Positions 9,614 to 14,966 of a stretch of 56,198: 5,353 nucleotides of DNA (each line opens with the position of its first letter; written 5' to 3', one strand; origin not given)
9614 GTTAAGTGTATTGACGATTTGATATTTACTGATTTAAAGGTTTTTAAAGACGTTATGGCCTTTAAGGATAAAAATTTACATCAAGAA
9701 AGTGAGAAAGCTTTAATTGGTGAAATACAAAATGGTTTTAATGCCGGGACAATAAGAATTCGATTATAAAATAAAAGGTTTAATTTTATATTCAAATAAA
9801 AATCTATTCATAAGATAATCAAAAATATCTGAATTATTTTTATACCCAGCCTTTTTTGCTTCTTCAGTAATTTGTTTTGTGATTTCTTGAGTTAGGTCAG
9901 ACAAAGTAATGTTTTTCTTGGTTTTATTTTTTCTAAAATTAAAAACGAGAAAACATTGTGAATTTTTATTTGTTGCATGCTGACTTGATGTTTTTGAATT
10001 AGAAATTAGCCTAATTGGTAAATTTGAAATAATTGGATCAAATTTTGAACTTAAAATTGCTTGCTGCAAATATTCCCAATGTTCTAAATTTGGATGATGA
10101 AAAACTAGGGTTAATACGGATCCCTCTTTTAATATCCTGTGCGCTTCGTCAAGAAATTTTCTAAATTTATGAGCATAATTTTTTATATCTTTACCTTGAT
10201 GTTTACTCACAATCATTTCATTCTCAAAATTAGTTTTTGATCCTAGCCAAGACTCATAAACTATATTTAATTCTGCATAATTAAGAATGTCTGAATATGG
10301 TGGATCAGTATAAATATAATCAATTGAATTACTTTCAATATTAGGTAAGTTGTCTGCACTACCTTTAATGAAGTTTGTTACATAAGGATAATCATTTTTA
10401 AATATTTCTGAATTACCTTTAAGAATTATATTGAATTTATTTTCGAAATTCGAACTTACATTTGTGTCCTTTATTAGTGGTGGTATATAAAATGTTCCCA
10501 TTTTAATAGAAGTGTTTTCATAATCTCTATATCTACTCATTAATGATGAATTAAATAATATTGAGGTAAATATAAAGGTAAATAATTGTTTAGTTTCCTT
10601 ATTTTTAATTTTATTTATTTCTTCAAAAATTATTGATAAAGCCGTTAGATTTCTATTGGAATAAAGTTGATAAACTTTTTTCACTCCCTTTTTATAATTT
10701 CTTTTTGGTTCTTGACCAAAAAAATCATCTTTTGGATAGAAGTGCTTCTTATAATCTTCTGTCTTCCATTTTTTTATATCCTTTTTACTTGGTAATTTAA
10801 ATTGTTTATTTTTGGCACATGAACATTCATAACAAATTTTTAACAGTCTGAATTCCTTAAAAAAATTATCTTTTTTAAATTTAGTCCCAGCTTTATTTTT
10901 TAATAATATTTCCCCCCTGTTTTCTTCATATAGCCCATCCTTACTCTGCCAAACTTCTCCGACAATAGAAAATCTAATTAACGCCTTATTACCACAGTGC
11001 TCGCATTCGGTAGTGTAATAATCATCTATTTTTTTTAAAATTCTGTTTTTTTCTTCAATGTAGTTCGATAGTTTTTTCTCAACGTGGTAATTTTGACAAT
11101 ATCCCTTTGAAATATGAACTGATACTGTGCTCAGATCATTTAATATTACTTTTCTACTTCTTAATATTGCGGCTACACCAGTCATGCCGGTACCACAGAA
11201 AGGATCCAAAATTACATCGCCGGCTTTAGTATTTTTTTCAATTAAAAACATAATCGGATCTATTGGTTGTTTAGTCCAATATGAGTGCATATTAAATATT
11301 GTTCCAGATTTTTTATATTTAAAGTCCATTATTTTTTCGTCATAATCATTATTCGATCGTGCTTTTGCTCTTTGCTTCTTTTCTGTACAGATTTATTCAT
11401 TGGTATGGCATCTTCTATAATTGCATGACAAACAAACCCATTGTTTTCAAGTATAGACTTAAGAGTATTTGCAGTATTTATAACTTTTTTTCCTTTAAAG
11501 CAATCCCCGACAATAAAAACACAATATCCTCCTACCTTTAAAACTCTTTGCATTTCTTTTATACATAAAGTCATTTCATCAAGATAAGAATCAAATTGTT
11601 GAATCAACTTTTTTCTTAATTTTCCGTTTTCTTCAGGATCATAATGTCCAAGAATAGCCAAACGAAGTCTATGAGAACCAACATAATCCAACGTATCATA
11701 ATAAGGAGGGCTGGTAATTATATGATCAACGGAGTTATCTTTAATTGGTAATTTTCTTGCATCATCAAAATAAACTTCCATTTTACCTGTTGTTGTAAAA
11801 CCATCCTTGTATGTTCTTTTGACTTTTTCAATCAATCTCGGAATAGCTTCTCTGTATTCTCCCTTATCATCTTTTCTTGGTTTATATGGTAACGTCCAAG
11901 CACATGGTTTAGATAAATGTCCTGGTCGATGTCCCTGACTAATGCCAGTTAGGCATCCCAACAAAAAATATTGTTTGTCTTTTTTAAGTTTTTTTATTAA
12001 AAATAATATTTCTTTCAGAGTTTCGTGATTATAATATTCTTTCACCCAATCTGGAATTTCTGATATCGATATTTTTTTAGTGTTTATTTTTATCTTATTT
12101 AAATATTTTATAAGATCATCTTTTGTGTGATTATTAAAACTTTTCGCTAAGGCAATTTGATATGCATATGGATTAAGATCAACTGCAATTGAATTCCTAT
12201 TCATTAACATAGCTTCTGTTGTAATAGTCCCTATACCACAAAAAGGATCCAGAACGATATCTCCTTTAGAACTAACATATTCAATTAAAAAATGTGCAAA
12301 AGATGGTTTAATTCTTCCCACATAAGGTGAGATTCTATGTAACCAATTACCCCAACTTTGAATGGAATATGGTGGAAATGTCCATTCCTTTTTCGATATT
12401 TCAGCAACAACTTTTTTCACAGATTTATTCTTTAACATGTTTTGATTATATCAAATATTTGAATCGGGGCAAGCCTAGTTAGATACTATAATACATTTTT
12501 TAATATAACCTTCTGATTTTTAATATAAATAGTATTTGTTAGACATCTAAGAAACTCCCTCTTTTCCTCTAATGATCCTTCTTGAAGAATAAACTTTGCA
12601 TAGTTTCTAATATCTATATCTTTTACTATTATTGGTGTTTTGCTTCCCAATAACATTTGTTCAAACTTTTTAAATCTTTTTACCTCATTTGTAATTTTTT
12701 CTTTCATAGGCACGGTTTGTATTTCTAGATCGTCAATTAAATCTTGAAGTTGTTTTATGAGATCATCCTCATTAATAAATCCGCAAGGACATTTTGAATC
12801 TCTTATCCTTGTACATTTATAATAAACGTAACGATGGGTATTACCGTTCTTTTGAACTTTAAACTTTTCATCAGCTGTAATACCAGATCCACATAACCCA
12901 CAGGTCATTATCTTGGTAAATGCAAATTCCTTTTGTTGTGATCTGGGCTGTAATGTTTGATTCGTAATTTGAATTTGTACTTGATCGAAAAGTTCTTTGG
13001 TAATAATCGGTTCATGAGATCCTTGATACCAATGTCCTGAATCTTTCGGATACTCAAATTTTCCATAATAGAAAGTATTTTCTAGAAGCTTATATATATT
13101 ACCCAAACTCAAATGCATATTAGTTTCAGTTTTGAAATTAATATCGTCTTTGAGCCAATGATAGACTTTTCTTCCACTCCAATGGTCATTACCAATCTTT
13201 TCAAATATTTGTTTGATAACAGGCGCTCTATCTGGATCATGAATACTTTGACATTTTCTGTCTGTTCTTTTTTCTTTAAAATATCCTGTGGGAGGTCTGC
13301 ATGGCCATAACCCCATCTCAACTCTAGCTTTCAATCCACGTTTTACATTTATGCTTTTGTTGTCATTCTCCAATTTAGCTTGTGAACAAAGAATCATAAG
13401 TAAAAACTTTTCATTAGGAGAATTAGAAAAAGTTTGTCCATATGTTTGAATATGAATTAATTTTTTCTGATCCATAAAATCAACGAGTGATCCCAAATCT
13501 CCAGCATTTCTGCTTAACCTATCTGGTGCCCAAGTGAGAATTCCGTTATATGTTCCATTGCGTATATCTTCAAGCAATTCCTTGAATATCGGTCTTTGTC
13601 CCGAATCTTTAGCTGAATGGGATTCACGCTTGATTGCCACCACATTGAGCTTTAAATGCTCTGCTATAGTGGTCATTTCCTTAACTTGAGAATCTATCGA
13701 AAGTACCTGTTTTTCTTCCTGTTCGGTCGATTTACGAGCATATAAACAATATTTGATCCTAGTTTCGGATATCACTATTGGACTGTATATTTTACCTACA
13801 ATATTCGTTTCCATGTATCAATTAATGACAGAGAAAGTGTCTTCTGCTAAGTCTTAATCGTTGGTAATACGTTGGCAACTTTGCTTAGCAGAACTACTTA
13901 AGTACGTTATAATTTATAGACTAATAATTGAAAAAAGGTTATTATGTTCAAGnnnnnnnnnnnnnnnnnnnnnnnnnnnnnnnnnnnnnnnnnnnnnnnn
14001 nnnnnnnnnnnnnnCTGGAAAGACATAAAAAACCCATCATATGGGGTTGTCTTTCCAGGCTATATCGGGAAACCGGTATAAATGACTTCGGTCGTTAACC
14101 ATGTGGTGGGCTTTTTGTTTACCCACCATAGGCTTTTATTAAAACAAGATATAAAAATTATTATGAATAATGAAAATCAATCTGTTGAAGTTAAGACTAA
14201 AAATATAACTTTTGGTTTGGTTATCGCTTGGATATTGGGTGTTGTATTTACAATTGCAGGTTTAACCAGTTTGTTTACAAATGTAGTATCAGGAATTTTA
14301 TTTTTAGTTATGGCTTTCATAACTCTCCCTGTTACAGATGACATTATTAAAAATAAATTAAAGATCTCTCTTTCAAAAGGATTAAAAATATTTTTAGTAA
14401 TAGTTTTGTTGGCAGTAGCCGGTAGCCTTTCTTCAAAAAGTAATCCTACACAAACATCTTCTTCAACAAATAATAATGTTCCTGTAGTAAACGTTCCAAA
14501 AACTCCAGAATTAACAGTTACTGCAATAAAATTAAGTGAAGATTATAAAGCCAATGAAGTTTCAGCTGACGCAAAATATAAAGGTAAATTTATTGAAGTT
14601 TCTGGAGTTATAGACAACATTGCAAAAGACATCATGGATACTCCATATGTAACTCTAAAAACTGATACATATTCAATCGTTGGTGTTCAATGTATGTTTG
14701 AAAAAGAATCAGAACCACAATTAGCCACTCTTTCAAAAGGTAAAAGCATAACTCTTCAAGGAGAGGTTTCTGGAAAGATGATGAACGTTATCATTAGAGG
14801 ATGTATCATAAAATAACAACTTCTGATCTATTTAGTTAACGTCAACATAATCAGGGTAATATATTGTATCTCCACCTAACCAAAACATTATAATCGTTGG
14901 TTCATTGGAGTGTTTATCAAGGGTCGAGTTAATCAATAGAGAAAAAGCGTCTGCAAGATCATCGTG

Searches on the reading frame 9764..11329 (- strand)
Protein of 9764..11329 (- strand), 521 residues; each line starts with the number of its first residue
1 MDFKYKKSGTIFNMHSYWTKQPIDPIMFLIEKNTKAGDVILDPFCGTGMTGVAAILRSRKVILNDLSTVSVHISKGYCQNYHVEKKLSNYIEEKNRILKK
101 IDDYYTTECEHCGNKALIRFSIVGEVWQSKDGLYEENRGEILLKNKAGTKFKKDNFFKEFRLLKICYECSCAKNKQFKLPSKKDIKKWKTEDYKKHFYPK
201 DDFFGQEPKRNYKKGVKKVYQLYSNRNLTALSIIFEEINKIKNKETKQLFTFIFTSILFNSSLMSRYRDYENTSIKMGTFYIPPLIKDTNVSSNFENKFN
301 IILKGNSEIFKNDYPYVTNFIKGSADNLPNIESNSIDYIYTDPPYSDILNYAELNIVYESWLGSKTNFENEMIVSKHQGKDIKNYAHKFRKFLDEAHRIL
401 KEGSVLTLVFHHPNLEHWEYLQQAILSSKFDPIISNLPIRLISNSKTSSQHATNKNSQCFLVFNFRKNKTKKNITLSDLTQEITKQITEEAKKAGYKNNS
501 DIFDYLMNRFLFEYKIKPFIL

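Call 4: search_protein_families(library=pfam, proteins=[window:9764-11329:-], max_evalue=1)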
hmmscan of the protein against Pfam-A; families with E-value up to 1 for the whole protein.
window:9764-11329:- (521 aa): 11 families
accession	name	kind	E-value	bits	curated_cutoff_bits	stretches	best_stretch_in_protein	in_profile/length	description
PF01555.25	N6_N4_Mtase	-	1.1e-14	55.3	26.7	2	15-72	160-217/221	DNA methylase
PF03602.21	Cons_hypoth95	-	3.4e-08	33.8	24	2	302-378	79-153/182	Conserved hypothetical protein 95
PF01170.24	UPF0020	-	9.1e-07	29.2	22.3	1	33-62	25-54/197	RMKL-like, methyltransferase domain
PF02086.21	MethyltransfD12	-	1.3e-06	28.8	22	1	29-172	15-123/253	D12 class N6 adenine-specific DNA methyltransferase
PF13847.12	Methyltransf_31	-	0.00015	21.9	27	0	35-80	2-50/145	Methyltransferase domain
PF05148.21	Methyltransf_8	-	0.0014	19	27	0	17-74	54-109/219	Hypothetical methyltransferase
PF13649.12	Methyltransf_25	-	0.013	16.6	27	0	40-82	1-45/97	Methyltransferase domain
PF06325.19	PrmA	-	0.042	13.8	22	1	29-92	154-218/296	Ribosomal protein L11 methyltransferase (PrmA)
PF02475.24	TRM5-TYW2_MTfase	-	0.056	13.8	28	0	378-406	105-133/164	TRM5/TYW2 methyltransferase domain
PF08241.18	Methyltransf_11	-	0.062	14.4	21.2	0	387-406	74-93/95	Methyltransferase domain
PF07282.18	Cas12f1-like_TNB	-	0.17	12.5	26.3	1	84-137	5-51/60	Cas12f1-like, TNB domain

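Call 5: search_protein_families(library=padloc, proteins=[window:9764-11329:-], max_evalue=1)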
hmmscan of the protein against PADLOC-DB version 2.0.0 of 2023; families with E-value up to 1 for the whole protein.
window:9764-11329:- (521 aa): 50 families (the best 25 are shown)
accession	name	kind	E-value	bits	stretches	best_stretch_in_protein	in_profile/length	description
PDLC02541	PglX|PglXI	-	2.2e-60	202.8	3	170-437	327-593/919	PglXI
PDLC03312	MTase_II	-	2.6e-56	189.1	2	213-431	1007-1229/1344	Type II methyltransferase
PDLC03319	MTase_II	-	3.6e-39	132.9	2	166-494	116-447/503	Type II methyltransferase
PDLC03346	MTase_II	-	9e-38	127.6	3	212-430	486-702/1068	Type II methyltransferase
PDLC03367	MTase_II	-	1e-19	68.4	1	12-467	17-479/633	Type II methyltransferase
PDLC03380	MTase_II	-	2.9e-17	61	2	221-415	156-344/393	Type II methyltransferase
PDLC03325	MTase_II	-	3e-16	57.2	2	27-78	82-133/426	Type II methyltransferase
PDLC03371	MTase_II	-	1.6e-14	52.1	2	18-79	192-253/260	Type II methyltransferase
PDLC03353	MTase_II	-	1.9e-13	48.6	2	318-450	10-122/260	Type II methyltransferase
PDLC03216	MTase_II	-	3.3e-12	44.1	2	20-62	197-239/364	Type II methyltransferase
PDLC04134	mad2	-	5.2e-12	43.3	2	319-488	342-468/492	mads_2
PDLC03339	MTase_II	-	6.5e-12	42.9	2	16-110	209-294/399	Type II methyltransferase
PDLC03299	MTase_II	-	5.2e-11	40.6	2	18-89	197-270/296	Type II methyltransferase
PDLC03228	MTase_II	-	4.5e-10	37.7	2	13-66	141-193/227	Type II methyltransferase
PDLC03239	MTase_II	-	5.2e-10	36.6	2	15-91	69-146/442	Type II methyltransferase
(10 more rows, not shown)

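Call 6: search_protein_families(library=ncbifam, proteins=[window:9764-11329:-], max_evalue=1)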
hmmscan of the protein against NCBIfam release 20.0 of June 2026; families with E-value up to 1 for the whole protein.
window:9764-11329:- (521 aa): 9 families
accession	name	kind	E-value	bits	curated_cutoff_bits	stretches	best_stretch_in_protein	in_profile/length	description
NF042963.1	DUF1156_antiphage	equivalog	6.6e-10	37.8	1000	1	183-491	429-729/960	anti-phage-associated DUF1156 domain-containing protein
NF050803.1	DnaMtaseCcrMCaul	equivalog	3.5e-09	36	830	2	19-75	188-244/350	adenine-specific DNA-methyltransferase CcrM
NF010253.0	PRK13699.1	subfamily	2.2e-08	34.1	244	1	17-63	144-190/226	DNA methyltransferase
NF008572.0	PRK11524.1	equivalog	4.3e-08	32.6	292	2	19-71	197-249/294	adenine-specific DNA-methyltransferase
TIGR01177.1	TIGR01177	hypoth_equivalog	2.4e-07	30.4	316.55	1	35-84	181-230/330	TIGR01177 family methyltransferase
NF040721.1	Trm14_Arch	equivalog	0.00013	21.2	280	1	298-410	252-367/370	tRNA (guanine(6)-N2)-methyltransferase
TIGR00095.1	TIGR00095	equivalog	0.00045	19.9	117.5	1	297-388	85-174/194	16S rRNA (guanine(966)-N(2))-methyltransferase RsmD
NF045823.1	PthPhpthDimycoMt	equivalog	0.035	13.3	300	1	387-472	145-233/256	phthiotriol/phenolphthiotriol dimycocerosates methyltransferase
NF011529.0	PRK14968.1-3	equivalog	0.036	13.5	162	1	24-84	21-82/198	putative methyltransferase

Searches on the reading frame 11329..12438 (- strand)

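Call 4: search_protein_families(library=pfam, proteins=[window:11329-12438:-], max_evalue=1)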
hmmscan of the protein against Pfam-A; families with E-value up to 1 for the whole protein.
window:11329-12438:- (369 aa): 9 families
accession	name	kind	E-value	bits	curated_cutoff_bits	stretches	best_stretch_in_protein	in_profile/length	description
PF01555.25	N6_N4_Mtase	-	1.3e-20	74.7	26.7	2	47-96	170-219/221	DNA methylase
PF01170.24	UPF0020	-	2.5e-11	44.1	22.3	2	43-97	12-65/197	RMKL-like, methyltransferase domain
PF08241.18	Methyltransf_11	-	4.9e-07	30.7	21.2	1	285-308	72-95/95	Methyltransferase domain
PF13847.12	Methyltransf_31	-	2e-06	28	27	2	213-312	52-113/145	Methyltransferase domain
PF02086.21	MethyltransfD12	-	4.3e-05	23.8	22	1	44-122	5-82/253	D12 class N6 adenine-specific DNA methyltransferase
PF13649.12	Methyltransf_25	-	8.7e-05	23.6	27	0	201-243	32-71/97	Methyltransferase domain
PF02475.24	TRM5-TYW2_MTfase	-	0.00052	20.4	28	1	53-109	31-89/164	TRM5/TYW2 methyltransferase domain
PF03602.21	Cons_hypoth95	-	0.0036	17.4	24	1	38-100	23-83/182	Conserved hypothetical protein 95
PF06325.19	PrmA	-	0.18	11.7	22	1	52-115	155-219/296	Ribosomal protein L11 methyltransferase (PrmA)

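Call 5: search_protein_families(library=padloc, proteins=[window:11329-12438:-], max_evalue=1)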
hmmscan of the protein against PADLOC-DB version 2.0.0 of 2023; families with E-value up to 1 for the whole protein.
window:11329-12438:- (369 aa): 69 families (the best 25 are shown)
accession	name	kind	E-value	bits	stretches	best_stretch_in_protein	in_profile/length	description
PDLC03353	MTase_II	-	2.1e-25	87.7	2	219-339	9-111/260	Type II methyltransferase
PDLC03380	MTase_II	-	2.3e-25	87.6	2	2-100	6-98/393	Type II methyltransferase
PDLC03325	MTase_II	-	3.5e-23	80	2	32-147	66-175/426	Type II methyltransferase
PDLC03224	MTase_II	-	1.8e-21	74.6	2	51-278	86-337/481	Type II methyltransferase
PDLC03319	MTase_II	-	4.7e-21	73.2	2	48-124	13-89/503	Type II methyltransferase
PDLC03239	MTase_II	-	4.6e-19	66.4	1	17-341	50-400/442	Type II methyltransferase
PDLC03283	MTase_II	-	4.4e-16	57.1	2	48-94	219-265/352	Type II methyltransferase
PDLC03376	MTase_II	-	8.8e-16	56.5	2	24-114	22-112/249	Type II methyltransferase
PDLC03364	MTase_II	-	1.3e-15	55.3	2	18-138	20-142/380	Type II methyltransferase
PDLC03322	MTase_II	-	1.4e-15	55.1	3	8-132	13-146/446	Type II methyltransferase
PDLC03387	MTase_II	-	2.1e-15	54.6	2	46-99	221-274/289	Type II methyltransferase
PDLC03350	MTase_II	-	7.6e-15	53.1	2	50-96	245-291/312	Type II methyltransferase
PDLC04134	mad2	-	2e-14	51.3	2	35-98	267-331/492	mads_2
PDLC03371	MTase_II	-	7.1e-14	50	2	50-99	202-251/260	Type II methyltransferase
PDLC03377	MTase_II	-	1.6e-13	48.1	1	34-280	96-361/504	Type II methyltransferase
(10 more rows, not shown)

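Call 6: search_protein_families(library=ncbifam, proteins=[window:11329-12438:-], max_evalue=1)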
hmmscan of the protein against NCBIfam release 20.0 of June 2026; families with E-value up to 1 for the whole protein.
window:11329-12438:- (369 aa): 17 families
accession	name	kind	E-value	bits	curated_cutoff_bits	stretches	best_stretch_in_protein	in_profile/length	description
TIGR01177.1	TIGR01177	hypoth_equivalog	8e-12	45.1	316.55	2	43-89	166-213/330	TIGR01177 family methyltransferase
NF040721.1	Trm14_Arch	equivalog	8.8e-09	34.9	280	1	35-114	167-248/370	tRNA (guanine(6)-N2)-methyltransferase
NF008572.0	PRK11524.1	equivalog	3.9e-06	26.2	292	1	51-121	207-279/294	adenine-specific DNA-methyltransferase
NF050803.1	DnaMtaseCcrMCaul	equivalog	1.3e-05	24.3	830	1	54-123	201-270/350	adenine-specific DNA-methyltransferase CcrM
NF040850.1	Trm14_Thcoccales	equivalog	1.4e-05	24.2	480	1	39-99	198-258/365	tRNA (guanine(6)-N2)-methyltransferase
NF008748.0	PRK11783.1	equivalog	5.3e-05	21.6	466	1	58-111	192-244/704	bifunctional 23S rRNA (guanine(2069)-N(7))-methyltransferase RlmK/23S rRNA (guanine(2445)-N(2))-methyltransferase RlmL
NF010253.0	PRK13699.1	subfamily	0.00013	21.8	244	1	50-89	155-194/226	DNA methyltransferase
NF033398.1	rRNA_meth_EmtA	equivalog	0.00019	20.9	625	1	218-246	233-261/336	EmtA family 23S rRNA (guanine(2470)) methyltransferase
NF011529.0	PRK14968.1-3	equivalog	0.00087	18.8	162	1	50-106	25-82/198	putative methyltransferase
NF042963.1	DUF1156_antiphage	equivalog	0.0016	16.6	1000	1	62-95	187-220/960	anti-phage-associated DUF1156 domain-containing protein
NF011528.0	PRK14968.1-2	equivalog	0.0027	17.2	171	1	57-107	37-87/205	putative methyltransferase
NF047729.1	tRNAMtaseTaw21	equivalog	0.0027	16.9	400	1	44-137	92-191/250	tRNA 4-demethylwyosine(37)-methyltransferase Taw21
NF043040.1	corrin_prot_MT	hypoth_equivalog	0.0082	15.6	180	1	49-106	32-89/216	corrinoid protein-associated methyltransferase CpaM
NF045667.1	MTase_DVU1556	equivalog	0.028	13.9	155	0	284-316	95-125/213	DVU_1556 family methyltransferase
NF047823.1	tRNAwyosTaw2Pyroc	equivalog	0.028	13.8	550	1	55-131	122-195/277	tRNA(Phe) (4-demethylwyosine(37)-C(7)) aminocarboxypropyltransferase Taw2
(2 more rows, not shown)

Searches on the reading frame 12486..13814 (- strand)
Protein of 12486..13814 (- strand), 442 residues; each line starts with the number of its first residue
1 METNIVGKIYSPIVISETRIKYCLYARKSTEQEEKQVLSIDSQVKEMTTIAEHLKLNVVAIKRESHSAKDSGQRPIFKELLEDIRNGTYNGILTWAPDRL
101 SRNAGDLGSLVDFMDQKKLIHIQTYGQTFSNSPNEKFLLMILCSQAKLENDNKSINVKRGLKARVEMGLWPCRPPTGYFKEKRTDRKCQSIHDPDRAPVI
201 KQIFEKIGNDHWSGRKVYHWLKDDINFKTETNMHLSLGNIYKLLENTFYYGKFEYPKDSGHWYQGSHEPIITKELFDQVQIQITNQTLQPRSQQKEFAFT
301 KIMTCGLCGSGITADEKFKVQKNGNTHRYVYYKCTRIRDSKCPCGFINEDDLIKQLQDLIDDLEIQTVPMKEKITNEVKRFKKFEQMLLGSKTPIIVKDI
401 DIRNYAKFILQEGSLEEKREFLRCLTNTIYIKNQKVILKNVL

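Call 4: search_protein_families(library=pfam, proteins=[window:12486-13814:-], max_evalue=1)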
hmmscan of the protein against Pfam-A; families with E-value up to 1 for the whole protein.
window:12486-13814:- (442 aa): 4 families
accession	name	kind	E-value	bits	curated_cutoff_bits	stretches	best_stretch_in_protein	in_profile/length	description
PF00239.26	Resolvase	-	5.6e-20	72.4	23.3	1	24-168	3-143/145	Resolvase, N terminal domain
PF07508.19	Recombinase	-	1.4e-13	51.4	21.1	1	194-284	1-100/102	Recombinase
PF13408.12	Zn_ribbon_recom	-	6.5e-09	36.5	25.3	1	299-356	2-53/58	Recombinase zinc beta ribbon domain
PF09943.14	DUF2175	-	0.0036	18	25.1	1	304-375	4-70/98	Uncharacterized protein conserved in archaea (DUF2175)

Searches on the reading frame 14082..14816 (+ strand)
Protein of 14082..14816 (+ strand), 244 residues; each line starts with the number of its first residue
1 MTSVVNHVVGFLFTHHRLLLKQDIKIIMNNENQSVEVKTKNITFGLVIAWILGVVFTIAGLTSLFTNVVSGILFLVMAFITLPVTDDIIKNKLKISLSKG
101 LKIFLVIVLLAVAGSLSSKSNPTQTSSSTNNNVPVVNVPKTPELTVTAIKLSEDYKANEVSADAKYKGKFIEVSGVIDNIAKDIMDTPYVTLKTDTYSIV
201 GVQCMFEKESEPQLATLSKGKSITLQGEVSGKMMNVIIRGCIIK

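Call 58: search_protein_families(library=pfam, proteins=[window:14082-14816:+], max_evalue=0.001)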
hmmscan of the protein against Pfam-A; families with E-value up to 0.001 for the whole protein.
window:14082-14816:+ (244 aa): 1 family
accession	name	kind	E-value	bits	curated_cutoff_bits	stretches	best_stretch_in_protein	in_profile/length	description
PF12869.13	tRNA_anti-like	-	4e-28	98.3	23.5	1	103-241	7-145/146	tRNA_anti-like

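Call 59: search_protein_families(library=padloc, proteins=[window:14082-14816:+], max_evalue=0.001)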
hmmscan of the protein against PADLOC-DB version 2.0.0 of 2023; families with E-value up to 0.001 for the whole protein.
window:14082-14816:+ (244 aa): 0 families
